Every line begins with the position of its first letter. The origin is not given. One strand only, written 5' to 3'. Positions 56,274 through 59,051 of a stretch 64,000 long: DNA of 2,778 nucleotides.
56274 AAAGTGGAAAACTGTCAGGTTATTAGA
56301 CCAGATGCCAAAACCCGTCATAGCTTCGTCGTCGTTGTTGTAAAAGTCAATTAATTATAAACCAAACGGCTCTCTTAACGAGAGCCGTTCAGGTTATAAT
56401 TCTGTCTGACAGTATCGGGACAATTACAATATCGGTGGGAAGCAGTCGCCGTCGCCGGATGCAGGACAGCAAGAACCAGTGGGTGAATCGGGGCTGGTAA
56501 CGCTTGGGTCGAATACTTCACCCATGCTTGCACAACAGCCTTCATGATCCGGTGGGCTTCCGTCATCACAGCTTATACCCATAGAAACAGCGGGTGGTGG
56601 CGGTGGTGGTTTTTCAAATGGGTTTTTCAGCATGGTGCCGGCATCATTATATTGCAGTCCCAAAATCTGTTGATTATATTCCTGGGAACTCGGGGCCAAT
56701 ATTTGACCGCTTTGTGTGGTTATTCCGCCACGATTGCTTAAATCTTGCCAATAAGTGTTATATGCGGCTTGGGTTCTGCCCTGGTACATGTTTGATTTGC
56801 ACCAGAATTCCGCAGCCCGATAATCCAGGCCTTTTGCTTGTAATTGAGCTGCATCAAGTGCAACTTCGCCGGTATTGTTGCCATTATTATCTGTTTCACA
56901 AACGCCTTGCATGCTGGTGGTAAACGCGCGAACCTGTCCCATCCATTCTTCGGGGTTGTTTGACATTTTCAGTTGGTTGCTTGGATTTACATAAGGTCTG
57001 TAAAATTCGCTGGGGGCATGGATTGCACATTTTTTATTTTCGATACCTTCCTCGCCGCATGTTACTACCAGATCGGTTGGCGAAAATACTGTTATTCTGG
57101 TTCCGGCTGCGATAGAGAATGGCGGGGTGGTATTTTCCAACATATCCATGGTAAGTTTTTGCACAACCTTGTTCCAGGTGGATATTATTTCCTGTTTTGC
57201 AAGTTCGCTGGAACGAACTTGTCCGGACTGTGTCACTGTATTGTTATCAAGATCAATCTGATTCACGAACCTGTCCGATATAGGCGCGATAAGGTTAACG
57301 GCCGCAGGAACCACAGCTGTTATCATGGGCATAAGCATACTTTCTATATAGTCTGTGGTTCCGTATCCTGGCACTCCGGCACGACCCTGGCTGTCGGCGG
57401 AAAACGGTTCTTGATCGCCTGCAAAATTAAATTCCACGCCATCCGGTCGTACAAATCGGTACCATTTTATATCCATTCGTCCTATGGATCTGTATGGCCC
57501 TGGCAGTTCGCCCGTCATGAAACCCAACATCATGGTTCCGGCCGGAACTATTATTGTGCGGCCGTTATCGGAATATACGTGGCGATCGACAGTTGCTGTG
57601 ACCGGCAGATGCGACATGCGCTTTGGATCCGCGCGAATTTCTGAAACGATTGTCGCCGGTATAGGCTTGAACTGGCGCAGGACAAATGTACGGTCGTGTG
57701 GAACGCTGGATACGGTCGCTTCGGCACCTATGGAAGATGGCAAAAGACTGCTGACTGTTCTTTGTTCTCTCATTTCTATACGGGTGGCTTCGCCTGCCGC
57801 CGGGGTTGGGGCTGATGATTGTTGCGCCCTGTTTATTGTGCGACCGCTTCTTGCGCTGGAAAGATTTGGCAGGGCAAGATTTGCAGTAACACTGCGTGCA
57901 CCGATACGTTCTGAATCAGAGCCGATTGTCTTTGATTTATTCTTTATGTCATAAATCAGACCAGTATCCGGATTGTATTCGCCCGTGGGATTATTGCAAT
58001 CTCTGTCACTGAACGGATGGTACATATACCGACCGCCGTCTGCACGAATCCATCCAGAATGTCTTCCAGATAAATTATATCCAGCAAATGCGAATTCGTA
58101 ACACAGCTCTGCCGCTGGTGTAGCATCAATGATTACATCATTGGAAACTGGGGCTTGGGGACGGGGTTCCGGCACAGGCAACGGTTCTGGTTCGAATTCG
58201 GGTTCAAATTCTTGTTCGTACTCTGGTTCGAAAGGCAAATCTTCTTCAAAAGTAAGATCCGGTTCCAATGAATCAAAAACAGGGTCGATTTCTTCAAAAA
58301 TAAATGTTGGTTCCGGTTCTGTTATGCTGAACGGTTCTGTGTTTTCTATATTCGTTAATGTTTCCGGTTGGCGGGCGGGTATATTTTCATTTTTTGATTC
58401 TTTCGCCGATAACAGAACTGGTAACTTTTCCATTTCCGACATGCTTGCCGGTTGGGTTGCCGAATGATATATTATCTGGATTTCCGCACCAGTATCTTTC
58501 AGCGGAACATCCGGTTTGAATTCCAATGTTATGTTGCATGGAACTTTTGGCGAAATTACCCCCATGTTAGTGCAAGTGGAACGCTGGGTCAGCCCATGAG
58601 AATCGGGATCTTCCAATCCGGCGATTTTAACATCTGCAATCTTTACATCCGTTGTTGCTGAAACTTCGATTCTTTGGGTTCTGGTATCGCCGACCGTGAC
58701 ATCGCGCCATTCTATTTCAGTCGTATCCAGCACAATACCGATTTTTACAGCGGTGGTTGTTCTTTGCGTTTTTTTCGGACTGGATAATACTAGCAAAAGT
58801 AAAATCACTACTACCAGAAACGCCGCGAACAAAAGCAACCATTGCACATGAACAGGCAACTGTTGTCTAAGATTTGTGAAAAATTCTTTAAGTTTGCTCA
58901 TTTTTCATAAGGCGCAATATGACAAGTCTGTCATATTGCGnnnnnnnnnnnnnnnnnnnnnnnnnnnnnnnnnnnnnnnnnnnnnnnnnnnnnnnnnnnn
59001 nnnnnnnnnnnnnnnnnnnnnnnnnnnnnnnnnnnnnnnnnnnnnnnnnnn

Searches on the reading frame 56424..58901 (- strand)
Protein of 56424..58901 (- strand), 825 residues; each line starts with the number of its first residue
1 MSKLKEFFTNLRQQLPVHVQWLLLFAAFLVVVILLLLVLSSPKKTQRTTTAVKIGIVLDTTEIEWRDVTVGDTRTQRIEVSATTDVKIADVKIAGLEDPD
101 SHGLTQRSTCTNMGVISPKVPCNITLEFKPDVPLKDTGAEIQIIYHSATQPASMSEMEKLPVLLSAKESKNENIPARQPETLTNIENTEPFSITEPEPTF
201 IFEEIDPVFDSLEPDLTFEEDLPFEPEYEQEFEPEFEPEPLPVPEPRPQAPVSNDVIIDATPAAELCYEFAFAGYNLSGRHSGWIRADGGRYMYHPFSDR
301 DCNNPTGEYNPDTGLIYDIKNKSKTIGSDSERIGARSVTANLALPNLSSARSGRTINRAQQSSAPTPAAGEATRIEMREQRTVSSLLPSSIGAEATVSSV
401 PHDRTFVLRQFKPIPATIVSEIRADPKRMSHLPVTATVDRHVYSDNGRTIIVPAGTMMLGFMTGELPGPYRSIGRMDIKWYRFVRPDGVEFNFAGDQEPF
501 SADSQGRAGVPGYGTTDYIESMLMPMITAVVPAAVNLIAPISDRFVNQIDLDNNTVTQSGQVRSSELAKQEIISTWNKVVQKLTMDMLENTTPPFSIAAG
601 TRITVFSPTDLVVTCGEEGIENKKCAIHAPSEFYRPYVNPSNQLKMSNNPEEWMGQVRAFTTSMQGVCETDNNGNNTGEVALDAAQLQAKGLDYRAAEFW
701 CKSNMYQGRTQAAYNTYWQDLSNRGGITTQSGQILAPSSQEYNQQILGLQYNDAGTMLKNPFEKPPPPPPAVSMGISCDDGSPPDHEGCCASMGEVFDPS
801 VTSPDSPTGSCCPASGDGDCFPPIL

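Call 3: search_protein_families(library=pfam, proteins=[window:56424-58901:-], max_evalue=1)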
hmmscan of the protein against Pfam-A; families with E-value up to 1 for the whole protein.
window:56424-58901:- (825 aa): 2 families
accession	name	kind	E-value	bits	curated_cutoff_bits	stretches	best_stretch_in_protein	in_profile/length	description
PF03743.19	TrbI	-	4.1e-16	59.8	35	1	413-611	7-186/188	Bacterial conjugation TrbI-like protein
PF22073.2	Cep192_D4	-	0.089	13.4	35.5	1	56-132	4-82/112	Cep192 domain 4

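Call 4: search_protein_families(library=ncbifam, proteins=[window:56424-58901:-], max_evalue=1)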
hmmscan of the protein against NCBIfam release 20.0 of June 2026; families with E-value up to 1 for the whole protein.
window:56424-58901:- (825 aa): 4 families
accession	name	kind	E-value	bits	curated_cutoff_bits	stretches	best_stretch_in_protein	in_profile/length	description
NF038091.1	T4SS_VirB10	equivalog_domain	2.6e-16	59.8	220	1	402-612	5-190/197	type IV secretion system protein VirB10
NF038092.1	T4SS_ComB10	equivalog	3.2e-13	49.5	300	1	409-612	25-210/225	DNA type IV secretion system protein ComB10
NF012200.0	choice_anch_D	domain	0.16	12.5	45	1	48-131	9-90/108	choice-of-anchor D domain-containing protein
TIGR03054.2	photo_alph_chp1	equivalog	0.28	11.5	55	1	21-91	3-69/138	photosynthetic complex assembly protein PuhC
